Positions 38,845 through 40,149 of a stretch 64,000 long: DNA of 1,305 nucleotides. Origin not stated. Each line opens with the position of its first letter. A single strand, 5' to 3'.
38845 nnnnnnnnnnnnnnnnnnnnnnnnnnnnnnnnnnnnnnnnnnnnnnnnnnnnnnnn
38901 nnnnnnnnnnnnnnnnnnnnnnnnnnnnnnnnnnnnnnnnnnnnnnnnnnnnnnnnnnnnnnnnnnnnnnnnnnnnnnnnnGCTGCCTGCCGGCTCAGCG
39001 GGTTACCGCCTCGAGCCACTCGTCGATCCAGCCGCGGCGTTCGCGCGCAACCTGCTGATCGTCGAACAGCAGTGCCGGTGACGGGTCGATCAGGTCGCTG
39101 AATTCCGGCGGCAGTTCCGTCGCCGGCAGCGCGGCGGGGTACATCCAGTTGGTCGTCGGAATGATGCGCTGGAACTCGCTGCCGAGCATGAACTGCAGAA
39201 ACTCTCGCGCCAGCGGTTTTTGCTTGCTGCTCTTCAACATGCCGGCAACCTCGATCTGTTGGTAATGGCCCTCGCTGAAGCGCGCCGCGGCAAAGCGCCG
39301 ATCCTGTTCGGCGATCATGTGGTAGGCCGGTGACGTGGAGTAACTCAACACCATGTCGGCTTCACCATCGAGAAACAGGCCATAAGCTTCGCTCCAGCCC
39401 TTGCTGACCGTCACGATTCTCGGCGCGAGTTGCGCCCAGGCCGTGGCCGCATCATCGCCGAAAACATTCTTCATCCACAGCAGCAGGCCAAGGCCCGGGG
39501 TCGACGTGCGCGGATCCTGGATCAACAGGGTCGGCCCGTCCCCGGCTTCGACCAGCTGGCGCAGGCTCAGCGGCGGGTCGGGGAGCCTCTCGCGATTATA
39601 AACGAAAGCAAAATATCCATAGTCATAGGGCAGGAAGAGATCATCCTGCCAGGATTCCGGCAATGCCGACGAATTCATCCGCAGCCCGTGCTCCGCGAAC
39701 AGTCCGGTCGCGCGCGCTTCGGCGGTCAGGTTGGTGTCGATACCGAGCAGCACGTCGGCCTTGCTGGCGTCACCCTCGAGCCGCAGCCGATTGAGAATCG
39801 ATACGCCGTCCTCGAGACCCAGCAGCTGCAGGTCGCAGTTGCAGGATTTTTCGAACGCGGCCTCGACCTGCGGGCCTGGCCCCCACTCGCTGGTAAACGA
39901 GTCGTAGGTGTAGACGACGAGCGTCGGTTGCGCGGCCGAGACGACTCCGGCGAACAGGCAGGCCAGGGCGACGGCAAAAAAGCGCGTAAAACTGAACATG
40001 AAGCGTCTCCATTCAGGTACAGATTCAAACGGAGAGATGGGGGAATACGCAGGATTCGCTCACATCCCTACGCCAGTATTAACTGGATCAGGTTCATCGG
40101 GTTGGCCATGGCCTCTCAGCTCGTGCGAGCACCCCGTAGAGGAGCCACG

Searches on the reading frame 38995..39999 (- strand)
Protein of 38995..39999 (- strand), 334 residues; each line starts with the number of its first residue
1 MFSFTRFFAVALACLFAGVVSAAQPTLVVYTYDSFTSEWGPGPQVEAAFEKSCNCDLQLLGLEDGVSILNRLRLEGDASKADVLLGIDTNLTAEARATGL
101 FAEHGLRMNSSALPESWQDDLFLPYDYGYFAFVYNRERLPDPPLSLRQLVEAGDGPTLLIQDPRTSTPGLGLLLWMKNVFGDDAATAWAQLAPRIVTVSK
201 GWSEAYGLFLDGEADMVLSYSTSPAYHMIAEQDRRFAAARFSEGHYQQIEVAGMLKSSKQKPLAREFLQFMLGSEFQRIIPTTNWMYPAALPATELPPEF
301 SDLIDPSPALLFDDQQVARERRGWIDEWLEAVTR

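Call 61: search_protein_families(library=pfam, proteins=[window:38995-39999:-], max_evalue=0.0001)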
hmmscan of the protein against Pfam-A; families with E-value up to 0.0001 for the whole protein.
window:38995-39999:- (334 aa): 4 families
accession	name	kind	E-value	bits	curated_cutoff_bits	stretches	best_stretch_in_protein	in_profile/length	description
PF01547.30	SBP_bac_1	-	5.6e-15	56.6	26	1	48-277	16-306/307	Bacterial extracellular solute-binding protein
PF13343.11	SBP_bac_6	-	9.3e-12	45.4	24.6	1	79-293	2-223/245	Bacterial extracellular solute-binding protein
PF13416.11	SBP_bac_8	-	5.6e-11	43.2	27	1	47-299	4-270/279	Bacterial extracellular solute-binding protein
PF13531.11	SBP_bac_11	-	1.6e-09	38.3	25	1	81-280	48-221/227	Bacterial extracellular solute-binding protein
